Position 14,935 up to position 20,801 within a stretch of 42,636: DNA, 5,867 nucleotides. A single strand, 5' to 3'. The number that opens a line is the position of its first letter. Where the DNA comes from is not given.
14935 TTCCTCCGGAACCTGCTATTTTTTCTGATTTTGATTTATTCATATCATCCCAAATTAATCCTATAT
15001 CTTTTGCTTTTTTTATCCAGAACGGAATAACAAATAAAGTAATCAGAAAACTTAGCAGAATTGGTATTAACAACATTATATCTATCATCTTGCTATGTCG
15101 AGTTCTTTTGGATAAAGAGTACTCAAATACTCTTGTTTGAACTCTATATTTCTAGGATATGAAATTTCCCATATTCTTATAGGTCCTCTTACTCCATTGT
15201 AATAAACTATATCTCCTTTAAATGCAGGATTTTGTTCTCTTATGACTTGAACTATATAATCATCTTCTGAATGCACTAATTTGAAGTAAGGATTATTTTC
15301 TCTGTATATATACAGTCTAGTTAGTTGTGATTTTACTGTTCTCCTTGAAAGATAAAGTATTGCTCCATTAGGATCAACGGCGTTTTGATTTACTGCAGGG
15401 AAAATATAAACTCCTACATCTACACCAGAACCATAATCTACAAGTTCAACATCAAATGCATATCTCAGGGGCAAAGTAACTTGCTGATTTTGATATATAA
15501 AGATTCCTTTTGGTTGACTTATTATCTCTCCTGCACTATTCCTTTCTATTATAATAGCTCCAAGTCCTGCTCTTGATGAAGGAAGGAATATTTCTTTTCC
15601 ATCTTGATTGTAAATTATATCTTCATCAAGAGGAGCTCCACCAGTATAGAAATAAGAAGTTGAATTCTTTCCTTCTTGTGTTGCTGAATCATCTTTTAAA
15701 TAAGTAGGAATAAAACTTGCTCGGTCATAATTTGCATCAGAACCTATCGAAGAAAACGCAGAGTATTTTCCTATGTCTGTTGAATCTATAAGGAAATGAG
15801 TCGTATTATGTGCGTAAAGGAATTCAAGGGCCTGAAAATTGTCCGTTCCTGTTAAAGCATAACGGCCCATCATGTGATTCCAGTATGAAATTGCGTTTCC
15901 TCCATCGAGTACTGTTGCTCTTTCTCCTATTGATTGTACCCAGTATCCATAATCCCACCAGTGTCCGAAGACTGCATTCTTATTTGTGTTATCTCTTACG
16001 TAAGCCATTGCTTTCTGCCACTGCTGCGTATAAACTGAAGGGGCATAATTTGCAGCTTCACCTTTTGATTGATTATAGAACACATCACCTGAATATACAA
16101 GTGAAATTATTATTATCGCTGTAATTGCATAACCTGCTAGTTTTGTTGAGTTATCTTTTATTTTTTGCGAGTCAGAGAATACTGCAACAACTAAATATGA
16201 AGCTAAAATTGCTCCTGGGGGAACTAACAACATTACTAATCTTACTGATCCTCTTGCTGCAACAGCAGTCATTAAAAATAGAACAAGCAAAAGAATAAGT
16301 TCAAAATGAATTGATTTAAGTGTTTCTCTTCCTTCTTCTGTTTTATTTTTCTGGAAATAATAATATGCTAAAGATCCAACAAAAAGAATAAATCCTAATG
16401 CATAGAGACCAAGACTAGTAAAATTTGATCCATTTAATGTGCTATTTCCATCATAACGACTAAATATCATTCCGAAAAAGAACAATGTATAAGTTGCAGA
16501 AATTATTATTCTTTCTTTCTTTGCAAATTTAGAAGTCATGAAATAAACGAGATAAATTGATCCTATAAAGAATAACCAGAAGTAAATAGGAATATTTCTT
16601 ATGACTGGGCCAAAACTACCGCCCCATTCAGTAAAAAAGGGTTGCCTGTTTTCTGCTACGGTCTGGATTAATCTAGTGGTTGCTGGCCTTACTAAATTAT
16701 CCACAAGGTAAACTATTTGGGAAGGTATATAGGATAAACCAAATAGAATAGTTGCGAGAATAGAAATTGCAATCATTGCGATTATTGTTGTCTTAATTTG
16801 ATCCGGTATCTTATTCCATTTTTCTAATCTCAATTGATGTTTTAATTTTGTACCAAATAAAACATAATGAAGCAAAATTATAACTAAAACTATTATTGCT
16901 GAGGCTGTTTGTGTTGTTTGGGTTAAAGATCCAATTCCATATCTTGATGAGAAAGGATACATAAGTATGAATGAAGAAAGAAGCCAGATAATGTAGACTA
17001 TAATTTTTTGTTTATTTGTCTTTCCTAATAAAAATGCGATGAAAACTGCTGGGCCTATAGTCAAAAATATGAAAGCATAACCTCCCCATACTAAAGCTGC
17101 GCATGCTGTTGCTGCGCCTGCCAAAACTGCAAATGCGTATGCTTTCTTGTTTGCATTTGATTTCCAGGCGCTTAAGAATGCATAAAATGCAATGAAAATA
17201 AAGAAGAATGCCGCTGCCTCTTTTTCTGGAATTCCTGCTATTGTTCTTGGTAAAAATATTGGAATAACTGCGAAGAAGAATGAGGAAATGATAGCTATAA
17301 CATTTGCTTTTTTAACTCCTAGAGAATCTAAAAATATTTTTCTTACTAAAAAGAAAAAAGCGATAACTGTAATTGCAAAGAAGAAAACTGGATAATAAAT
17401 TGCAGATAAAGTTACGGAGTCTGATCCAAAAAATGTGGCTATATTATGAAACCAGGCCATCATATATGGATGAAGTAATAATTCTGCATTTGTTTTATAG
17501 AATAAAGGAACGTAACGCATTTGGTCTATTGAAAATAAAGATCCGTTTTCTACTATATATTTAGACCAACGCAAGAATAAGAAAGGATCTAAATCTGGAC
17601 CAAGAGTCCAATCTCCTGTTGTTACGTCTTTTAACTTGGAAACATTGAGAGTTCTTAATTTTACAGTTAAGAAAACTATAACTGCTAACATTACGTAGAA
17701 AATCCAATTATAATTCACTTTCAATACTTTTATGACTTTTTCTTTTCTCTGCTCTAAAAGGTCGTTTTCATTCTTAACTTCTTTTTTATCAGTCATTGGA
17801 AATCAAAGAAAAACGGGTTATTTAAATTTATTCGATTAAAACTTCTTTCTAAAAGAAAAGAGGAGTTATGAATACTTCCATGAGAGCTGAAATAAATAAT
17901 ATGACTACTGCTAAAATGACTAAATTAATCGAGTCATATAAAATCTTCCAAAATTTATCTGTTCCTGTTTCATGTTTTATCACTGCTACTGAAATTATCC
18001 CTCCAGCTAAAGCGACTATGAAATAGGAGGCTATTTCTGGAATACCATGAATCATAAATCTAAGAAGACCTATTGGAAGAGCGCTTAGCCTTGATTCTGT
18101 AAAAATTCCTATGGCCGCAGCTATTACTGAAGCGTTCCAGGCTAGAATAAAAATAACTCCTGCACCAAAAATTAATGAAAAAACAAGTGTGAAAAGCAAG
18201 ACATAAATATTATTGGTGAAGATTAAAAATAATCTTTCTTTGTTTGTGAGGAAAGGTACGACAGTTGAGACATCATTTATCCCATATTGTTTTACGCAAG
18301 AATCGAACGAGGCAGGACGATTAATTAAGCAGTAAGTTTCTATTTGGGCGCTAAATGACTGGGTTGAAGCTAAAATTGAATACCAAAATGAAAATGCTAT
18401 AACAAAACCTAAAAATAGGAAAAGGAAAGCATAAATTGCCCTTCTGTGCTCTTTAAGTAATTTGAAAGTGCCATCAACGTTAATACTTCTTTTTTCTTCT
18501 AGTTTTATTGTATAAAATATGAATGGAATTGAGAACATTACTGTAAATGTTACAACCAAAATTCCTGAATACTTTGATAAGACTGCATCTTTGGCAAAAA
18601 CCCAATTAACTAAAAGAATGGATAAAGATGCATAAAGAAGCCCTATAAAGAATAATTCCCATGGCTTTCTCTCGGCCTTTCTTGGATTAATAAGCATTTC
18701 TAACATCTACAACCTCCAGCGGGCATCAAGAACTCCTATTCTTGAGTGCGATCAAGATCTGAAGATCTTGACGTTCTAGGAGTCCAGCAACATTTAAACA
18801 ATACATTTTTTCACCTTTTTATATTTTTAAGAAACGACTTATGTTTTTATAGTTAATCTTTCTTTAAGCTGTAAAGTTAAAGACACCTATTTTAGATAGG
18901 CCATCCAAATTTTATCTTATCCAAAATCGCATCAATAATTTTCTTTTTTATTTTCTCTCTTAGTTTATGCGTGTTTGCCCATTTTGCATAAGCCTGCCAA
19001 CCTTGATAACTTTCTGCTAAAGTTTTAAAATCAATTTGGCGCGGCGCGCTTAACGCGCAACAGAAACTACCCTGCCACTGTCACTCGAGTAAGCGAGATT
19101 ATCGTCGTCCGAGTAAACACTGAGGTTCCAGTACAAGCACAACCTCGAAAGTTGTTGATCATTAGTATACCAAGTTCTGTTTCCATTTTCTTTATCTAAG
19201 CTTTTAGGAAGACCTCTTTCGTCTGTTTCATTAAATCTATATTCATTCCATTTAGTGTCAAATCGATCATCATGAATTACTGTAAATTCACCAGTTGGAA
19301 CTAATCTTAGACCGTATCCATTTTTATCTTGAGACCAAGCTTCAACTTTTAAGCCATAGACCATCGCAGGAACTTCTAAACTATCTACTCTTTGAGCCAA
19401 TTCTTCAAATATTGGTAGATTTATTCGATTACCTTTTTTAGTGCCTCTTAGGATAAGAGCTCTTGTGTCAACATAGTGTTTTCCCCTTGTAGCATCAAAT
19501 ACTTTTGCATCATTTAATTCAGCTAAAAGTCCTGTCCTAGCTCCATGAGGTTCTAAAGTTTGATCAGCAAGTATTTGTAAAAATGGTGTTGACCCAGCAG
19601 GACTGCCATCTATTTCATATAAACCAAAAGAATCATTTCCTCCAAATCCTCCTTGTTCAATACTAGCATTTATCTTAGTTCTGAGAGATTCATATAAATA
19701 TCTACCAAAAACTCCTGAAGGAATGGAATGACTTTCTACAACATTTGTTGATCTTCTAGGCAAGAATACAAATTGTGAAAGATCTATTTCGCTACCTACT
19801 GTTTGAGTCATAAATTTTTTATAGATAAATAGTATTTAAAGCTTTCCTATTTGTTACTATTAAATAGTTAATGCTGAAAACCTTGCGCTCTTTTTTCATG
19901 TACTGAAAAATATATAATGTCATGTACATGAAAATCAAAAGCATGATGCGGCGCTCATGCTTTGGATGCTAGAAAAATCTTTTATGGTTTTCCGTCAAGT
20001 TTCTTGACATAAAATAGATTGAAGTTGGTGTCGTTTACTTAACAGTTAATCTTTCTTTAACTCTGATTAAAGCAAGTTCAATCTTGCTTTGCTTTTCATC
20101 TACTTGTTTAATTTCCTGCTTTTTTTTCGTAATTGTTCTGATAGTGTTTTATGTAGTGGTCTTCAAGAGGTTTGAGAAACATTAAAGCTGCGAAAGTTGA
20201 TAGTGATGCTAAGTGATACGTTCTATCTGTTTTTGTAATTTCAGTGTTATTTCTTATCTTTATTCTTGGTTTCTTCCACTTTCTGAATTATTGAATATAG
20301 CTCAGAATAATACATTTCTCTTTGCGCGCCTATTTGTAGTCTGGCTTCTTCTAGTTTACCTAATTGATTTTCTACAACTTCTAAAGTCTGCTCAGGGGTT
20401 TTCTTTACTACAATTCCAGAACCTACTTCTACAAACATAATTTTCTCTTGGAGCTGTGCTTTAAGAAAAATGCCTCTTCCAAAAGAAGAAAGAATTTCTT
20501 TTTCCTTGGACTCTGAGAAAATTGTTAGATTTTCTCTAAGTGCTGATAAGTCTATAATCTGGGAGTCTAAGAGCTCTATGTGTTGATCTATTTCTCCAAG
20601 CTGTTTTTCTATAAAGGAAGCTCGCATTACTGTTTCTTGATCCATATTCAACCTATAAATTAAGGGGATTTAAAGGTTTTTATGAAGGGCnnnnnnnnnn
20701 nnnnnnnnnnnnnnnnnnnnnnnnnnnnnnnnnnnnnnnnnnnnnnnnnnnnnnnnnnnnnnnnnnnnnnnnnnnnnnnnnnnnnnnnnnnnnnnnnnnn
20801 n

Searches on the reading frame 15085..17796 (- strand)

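Call 16: search_protein_families(library=pfam, proteins=[window:15085-17796:-], max_evalue=0.01)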
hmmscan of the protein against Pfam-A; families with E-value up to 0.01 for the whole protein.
window:15085-17796:- (903 aa): 2 families
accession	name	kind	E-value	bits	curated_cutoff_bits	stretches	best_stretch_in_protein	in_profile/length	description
PF02516.20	STT3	-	9.9e-10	38.9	24.5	1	67-316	30-268/405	Oligosaccharyl transferase STT3, N-terminal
PF21436.2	STT3-PglB_core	-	0.00085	20.3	23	1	612-657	7-50/131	STT3/PglB/AglB core domain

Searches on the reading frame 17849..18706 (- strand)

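Call 16: search_protein_families(library=pfam, proteins=[window:17849-18706:-], max_evalue=0.01)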
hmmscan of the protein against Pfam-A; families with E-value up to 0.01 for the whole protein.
window:17849-18706:- (285 aa): 1 family
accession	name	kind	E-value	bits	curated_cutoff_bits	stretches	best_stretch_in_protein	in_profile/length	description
PF01944.22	SpoIIM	-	2e-14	54.3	26.9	1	95-282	3-163/163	Stage II sporulation protein M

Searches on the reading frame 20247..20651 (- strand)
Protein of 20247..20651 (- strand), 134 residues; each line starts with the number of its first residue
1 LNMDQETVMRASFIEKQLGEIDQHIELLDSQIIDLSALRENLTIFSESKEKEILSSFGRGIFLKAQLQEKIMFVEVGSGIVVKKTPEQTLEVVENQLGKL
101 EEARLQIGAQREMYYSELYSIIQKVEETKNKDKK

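Call 87: search_protein_families(library=pfam, proteins=[window:20247-20651:-], max_evalue=0.01)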
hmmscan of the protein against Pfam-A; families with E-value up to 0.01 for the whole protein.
window:20247-20651:- (134 aa): 1 family
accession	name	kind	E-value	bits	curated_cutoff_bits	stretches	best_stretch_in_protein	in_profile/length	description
PF02996.22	Prefoldin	-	8.5e-12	45.5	23.2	1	14-128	1-117/120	Prefoldin subunit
